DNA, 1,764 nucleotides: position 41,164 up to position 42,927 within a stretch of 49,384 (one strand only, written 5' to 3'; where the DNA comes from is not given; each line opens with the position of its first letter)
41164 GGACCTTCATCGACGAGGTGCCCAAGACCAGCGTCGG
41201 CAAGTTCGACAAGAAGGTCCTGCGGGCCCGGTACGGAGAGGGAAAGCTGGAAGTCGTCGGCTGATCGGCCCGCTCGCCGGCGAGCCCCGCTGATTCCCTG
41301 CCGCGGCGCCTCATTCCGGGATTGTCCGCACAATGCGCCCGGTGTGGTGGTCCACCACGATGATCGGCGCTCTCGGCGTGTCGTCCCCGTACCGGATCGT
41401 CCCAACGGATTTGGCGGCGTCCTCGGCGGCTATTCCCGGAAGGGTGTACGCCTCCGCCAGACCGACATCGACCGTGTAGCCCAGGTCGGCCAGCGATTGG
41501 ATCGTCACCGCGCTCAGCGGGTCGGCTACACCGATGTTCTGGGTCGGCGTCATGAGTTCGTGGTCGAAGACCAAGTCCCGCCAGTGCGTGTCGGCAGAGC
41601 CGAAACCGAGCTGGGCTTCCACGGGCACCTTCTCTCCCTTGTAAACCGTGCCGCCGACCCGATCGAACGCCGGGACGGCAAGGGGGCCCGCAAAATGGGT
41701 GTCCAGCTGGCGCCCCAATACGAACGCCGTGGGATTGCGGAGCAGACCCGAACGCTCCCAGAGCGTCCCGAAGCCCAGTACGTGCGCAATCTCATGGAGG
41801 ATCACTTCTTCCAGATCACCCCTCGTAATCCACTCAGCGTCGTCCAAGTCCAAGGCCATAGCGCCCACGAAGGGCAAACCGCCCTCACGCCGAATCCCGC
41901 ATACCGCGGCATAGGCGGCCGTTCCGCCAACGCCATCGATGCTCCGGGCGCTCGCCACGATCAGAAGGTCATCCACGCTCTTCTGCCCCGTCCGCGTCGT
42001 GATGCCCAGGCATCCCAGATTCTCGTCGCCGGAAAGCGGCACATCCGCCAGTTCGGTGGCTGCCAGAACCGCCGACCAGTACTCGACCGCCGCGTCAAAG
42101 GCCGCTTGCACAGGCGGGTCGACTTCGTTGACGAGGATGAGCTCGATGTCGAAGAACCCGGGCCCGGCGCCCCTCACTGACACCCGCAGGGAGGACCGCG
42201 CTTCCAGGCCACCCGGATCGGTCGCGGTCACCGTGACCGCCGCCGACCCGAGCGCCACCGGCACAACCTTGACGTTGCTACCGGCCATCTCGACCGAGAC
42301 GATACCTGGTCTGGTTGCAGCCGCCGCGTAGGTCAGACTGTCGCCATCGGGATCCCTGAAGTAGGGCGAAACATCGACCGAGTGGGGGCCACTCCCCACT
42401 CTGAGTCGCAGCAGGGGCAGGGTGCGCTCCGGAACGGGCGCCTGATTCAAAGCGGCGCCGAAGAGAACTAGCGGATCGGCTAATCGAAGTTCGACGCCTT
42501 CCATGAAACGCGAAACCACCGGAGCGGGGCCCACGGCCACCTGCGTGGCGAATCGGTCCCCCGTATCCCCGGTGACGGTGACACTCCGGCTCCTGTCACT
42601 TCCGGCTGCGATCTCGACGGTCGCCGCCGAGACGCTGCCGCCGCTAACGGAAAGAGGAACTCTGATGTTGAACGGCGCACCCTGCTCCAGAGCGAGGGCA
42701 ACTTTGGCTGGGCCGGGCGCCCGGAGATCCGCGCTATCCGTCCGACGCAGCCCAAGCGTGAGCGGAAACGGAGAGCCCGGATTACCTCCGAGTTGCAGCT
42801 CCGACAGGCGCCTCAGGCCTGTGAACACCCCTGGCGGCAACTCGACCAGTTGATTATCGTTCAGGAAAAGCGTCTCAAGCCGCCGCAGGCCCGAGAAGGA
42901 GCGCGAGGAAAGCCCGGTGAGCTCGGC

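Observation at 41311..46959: Giant secreted mosaic protein joining two different LRR solenoids, Ig-like/Calx-beta/cadherin-like modules and a leishmanolysin-type protease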

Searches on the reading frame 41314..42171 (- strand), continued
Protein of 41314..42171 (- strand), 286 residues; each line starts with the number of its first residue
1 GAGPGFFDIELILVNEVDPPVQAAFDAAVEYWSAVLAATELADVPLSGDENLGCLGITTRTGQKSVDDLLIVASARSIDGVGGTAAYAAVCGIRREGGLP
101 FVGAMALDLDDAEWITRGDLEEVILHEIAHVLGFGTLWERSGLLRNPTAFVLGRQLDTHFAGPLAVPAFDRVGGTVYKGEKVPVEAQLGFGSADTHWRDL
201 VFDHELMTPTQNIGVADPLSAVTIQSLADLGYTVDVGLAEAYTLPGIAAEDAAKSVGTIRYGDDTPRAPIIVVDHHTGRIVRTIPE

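Call 23: find_homologous_proteins(query=window:41314-42171:-, max_evalue=0.001)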
Query window:41314-42171:- (286 aa): 519 proteins with E <= 0.001 among 8000 candidates; the best 120 are listed.
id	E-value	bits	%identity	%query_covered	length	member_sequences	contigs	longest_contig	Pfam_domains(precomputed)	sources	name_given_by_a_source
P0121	7.0e-97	342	62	98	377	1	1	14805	PF02369.23,PF01457.23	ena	-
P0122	3.7e-96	340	60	100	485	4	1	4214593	PF17963.8,PF01457.23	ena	-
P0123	3.4e-95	337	60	100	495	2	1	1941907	PF01457.23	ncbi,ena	-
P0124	9.3e-84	299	54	98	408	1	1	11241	PF01457.23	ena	-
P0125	3.1e-80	288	54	99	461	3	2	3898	PF00413.31,PF01457.23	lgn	-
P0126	2.7e-77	278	61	85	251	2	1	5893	PF01457.23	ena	-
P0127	1.1e-68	250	51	98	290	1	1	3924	PF01457.23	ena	-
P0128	3.4e-66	242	47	98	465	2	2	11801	PF17963.8,PF01457.23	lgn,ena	-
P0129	2.4e-64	236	48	99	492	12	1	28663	PF01457.23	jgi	-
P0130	1.4e-63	233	49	98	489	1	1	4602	PF01457.23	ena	-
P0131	2.0e-63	233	46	98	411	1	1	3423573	PF17963.8,PF01457.23,PF17803.8,PF02368.25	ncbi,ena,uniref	ncbi:Ig-like domain-containing protein [Candidatus Palauibacter irciniicola]|uniref:Ig-like domain-c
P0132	4.2e-63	232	48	98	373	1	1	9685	PF17963.8,PF01457.23,PF05345.19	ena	-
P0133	1.4e-62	230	47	98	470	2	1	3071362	PF01457.23,PF05345.19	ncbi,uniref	ncbi:leishmanolysin-related zinc metalloendopeptidase [Candidatus Palauibacter sp.]|uniref:leishmano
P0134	2.0e-62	229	44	99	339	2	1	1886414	PF01457.23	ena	-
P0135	2.9e-62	229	48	98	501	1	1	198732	PF00801.27,PF17963.8,PF01457.23,PF02368.25,PF05345.19,PF18911.7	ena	-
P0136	7.5e-62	228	45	97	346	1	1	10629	PF01457.23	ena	-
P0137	9.0e-62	227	48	98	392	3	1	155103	PF01457.23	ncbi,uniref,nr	ncbi:MAG: hypothetical protein OXI39_07485 [Gemmatimonadota bacterium]|uniref:leishmanolysin-related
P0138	1.5e-61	227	48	98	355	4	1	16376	PF01457.23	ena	-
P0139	1.7e-61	226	48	97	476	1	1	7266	PF01457.23,PF02368.25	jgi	-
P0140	1.9e-61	226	50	97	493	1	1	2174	PF17963.8,PF01457.23,PF02368.25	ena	-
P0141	1.9e-61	226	48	98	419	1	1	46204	PF17963.8,PF01457.23,PF05345.19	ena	-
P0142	2.1e-61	226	49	98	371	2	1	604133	PF01457.23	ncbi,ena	-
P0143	2.1e-61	226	49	97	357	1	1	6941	PF01457.23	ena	-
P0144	3.5e-61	225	47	98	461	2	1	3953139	PF17963.8,PF13629.13,PF01457.23,PF02368.25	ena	-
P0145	5.6e-61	225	48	98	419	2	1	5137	PF01457.23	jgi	-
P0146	7.5e-61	224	48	98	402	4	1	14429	PF01457.23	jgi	-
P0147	8.7e-61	224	48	98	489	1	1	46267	PF00801.27,PF17963.8,PF01457.23,PF02368.25,PF05345.19,PF18911.7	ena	-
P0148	1.4e-60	223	49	97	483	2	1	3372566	PF17963.8,PF01457.23,PF02368.25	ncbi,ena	-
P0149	1.4e-60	223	45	97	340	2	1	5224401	PF01457.23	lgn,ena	-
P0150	1.8e-60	223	46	98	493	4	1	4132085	PF01457.23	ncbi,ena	-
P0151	1.8e-60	223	47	99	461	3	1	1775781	PF17963.8,PF01457.23,PF02368.25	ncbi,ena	-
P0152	3.2e-60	222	43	97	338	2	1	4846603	PF01457.23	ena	-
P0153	3.8e-60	222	48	99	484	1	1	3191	PF17963.8,PF01457.23,PF02368.25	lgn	-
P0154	4.0e-60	222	50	88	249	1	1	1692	PF01457.23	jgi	-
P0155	4.3e-60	222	48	98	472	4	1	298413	PF00801.27,PF17963.8,PF01457.23,PF02368.25,PF05345.19,PF18911.7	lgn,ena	-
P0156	4.6e-60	222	46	98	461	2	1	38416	PF17963.8,PF01457.23,PF02368.25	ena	-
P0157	5.7e-60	221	48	99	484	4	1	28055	PF01457.23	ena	-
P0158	7.6e-60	221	47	97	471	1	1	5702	PF01457.23,PF02368.25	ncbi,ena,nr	ncbi:MAG: hypothetical protein OXN85_02405 [Gemmatimonadetes bacterium]|nr:hypothetical protein [Can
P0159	8.5e-60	221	43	97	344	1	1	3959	PF01457.23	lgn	-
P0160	1.0e-59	221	46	99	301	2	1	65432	PF01457.23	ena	-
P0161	1.1e-59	220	47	99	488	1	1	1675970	PF00801.27,PF17963.8,PF01457.23,PF17803.8,PF02368.25,PF05345.19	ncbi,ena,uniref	ncbi:Ig-like domain-containing protein [Candidatus Palauibacter sp.]|uniref:Ig-like domain-containin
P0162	6.0e-59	218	46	98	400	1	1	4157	PF01457.23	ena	-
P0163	6.6e-59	218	48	97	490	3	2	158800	PF17963.8,PF01457.23,PF02368.25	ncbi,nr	ncbi:MAG: hypothetical protein F4037_00835 [Gemmatimonadales bacterium]|nr:hypothetical protein [Gem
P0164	8.1e-59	218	45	97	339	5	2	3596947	PF01457.23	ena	-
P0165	8.8e-59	217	46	98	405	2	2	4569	PF01457.23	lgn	-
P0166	1.2e-58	217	46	97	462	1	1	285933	PF01457.23,PF02368.25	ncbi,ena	-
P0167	1.2e-58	217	46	97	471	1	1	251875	PF01457.23,PF02368.25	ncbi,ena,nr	ncbi:MAG: hypothetical protein OXJ54_13255 [Gemmatimonadetes bacterium]|nr:hypothetical protein [Can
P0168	2.2e-58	216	46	97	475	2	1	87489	PF04151.22,PF01457.23,PF07705.18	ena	-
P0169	2.7e-58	216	43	97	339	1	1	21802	PF01457.23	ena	-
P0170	5.1e-58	215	46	98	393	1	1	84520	PF01457.23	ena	-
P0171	5.9e-58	215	47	97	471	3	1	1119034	PF17963.8,PF01457.23,PF02368.25,PF05345.19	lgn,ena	-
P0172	1.0e-57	214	47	98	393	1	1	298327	PF01457.23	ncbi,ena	-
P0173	1.2e-57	214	47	98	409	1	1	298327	PF01457.23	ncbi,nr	ncbi:MAG: hypothetical protein OXT63_08230 [Gemmatimonadota bacterium]|nr:hypothetical protein [Gemm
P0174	1.6e-57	213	46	98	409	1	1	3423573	PF01457.23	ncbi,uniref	ncbi:leishmanolysin-related zinc metalloendopeptidase [Candidatus Palauibacter irciniicola]|uniref:l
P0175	2.0e-57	213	46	98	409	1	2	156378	PF01457.23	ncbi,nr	ncbi:MAG: hypothetical protein F4Z72_01005 [Gemmatimonadales bacterium]|nr:hypothetical protein [Can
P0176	2.2e-57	213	42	98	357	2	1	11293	PF01457.23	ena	-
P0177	4.7e-57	212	46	98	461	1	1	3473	PF17963.8,PF01457.23,PF02368.25,PF05345.19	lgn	-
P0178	5.0e-57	212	43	98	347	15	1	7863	PF01457.23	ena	-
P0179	6.6e-57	211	46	98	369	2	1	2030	PF01457.23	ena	-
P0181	1.2e-56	210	46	97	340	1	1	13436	PF01457.23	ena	-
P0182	1.6e-56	210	44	99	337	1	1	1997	PF01457.23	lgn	-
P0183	2.0e-56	210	45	87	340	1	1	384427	PF01457.23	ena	-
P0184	2.5e-56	209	43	98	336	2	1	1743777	PF01457.23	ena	-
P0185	3.7e-56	209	43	98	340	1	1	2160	PF01457.23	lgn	-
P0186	6.1e-56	208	47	97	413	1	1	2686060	PF01457.23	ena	-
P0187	7.9e-56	208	46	98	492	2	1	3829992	PF00801.27,PF17963.8,PF01457.23,PF02368.25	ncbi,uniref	ncbi:leishmanolysin-related zinc metalloendopeptidase [Candidatus Palauibacter sp.]|uniref:leishmano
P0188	1.3e-55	207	47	99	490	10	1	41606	PF00801.27,PF17963.8,PF01457.23,PF02368.25,PF05345.19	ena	-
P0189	1.4e-55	207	46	97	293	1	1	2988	PF01457.23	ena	-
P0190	2.0e-55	206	45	99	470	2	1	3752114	PF17963.8,PF01457.23,PF05345.19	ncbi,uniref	ncbi:leishmanolysin-related zinc metalloendopeptidase [Candidatus Palauibacter sp.]|uniref:leishmano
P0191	3.5e-55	206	44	97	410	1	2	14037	PF02369.23,PF01457.23,PF22359.3,PF02368.25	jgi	jgi:hypothetical protein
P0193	2.2e-54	203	47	98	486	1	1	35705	PF00801.27,PF17963.8,PF01457.23,PF02368.25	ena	-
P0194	2.5e-54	203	44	99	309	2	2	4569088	PF01457.23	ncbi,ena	-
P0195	3.7e-54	202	43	96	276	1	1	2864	PF01457.23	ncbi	-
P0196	4.1e-54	202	45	94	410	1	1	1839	PF02369.23,PF01457.23,PF22359.3,PF02368.25,PF09134.17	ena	-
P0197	6.2e-54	202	43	98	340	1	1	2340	PF01457.23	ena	-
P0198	8.1e-54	201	43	97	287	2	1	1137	PF01457.23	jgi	jgi:hypothetical protein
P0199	1.4e-53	200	41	97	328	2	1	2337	PF01457.23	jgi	jgi:hypothetical protein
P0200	2.0e-53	200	46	98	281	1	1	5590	PF01457.23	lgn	-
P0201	5.9e-53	198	42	99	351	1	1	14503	PF01457.23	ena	-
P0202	1.2e-52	197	44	99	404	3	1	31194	PF01457.23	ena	-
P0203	1.5e-52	197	43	98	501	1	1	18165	PF02369.23,PF01457.23,PF22359.3,PF02368.25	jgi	jgi:hypothetical protein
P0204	1.6e-52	197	43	98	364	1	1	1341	PF04151.22,PF01457.23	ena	-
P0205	2.5e-52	196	45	97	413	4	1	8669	PF02369.23,PF01457.23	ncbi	-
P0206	3.9e-52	196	43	97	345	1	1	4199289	PF01457.23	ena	-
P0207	1.7e-51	194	57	63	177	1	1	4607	PF01457.23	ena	-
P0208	3.9e-51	192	44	94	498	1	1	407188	PF02369.23,PF01457.23,PF22359.3,PF02368.25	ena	-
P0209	4.9e-51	192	42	90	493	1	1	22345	PF01457.23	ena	-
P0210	5.5e-51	192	43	97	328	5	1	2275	PF01457.23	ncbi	-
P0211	6.2e-51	192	44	97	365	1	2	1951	PF02369.23,PF01457.23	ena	-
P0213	2.2e-50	190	58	61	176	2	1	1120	PF01457.23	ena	-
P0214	2.5e-50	190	45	98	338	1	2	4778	PF01457.23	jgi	jgi:hypothetical protein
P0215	2.9e-50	190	48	77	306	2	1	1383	PF01457.23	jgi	jgi:hypothetical protein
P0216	3.3e-50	189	44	98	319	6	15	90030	PF01457.23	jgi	jgi:hypothetical protein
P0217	8.4e-50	188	43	97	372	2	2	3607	PF02369.23,PF01457.23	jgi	jgi:hypothetical protein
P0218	8.7e-50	188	41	96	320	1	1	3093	PF00413.31,PF01457.23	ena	-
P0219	1.1e-49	188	44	96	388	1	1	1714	PF02369.23,PF01457.23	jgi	jgi:hypothetical protein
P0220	1.2e-49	187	42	98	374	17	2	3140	PF01457.23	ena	-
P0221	1.4e-49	187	48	77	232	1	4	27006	PF01457.23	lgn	-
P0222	1.5e-49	187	43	94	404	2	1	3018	PF02369.23,PF01457.23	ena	-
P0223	2.1e-49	187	45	96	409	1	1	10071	PF01457.23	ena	-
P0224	2.5e-49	186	44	97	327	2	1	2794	PF01457.23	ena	-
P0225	8.8e-49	185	54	65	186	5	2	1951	PF01457.23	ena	-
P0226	1.9e-48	184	42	98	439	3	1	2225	PF02369.23,PF01457.23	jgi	jgi:hypothetical protein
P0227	2.3e-48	183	46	83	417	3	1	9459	PF01457.23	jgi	-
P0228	2.9e-48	183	43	93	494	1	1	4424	PF01457.23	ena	-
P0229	6.0e-48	182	42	98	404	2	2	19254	PF02369.23,PF01457.23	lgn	-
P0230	6.9e-48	182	43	96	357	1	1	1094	PF02369.23,PF01457.23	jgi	jgi:hypothetical protein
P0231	7.5e-48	182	49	76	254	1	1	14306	PF01457.23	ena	-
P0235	1.6e-47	180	43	88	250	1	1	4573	PF01457.23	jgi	jgi:hypothetical protein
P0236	1.7e-47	180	39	97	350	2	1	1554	PF01457.23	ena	-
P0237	1.8e-47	180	43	89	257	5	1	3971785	PF01457.23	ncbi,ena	-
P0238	2.9e-47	180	46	88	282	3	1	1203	PF01457.23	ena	-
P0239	4.3e-47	179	44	94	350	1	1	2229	PF01457.23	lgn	-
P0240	5.3e-47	179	41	98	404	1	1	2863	PF02369.23,PF01457.23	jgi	jgi:hypothetical protein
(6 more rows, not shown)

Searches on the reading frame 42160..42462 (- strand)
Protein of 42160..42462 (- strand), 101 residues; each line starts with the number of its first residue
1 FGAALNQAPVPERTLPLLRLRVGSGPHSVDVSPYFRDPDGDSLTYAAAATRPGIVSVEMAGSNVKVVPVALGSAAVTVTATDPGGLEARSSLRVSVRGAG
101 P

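Call 15: search_protein_families(library=pfam, proteins=[window:42160-42462:-], max_evalue=10)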
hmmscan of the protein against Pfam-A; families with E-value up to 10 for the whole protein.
window:42160-42462:- (101 aa): 5 families
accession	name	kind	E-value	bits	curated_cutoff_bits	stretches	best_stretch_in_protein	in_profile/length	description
PF17963.7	Big_9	-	2.1e-05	25.8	23.6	1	6-94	1-88/89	Bacterial Ig domain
PF05345.18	He_PIG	-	0.003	18.4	24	1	26-96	18-95/96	Putative Ig domain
PF00801.26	PKD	-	0.014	15.8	23.5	1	27-90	15-75/80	PKD domain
PF17803.7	Cadherin_4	-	0.073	14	25.1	1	26-60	28-66/71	Bacterial cadherin-like domain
PF09136.16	Glucodextran_B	-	0.11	12.9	27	1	37-95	27-80/83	Glucodextranase, domain B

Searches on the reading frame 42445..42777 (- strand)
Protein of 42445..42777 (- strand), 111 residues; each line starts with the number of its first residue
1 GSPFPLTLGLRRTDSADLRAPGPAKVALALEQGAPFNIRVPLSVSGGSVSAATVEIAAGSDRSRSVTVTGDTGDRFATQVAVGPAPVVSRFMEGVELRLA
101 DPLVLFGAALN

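Call 15: search_protein_families(library=pfam, proteins=[window:42445-42777:-], max_evalue=10)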
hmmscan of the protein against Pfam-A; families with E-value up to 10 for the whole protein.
window:42445-42777:- (111 aa): 1 family
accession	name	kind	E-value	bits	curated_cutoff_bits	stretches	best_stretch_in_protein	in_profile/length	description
PF15131.11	DUF4567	-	0.088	13.5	27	1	43-74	37-68/75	Domain of unknown function (DUF4567)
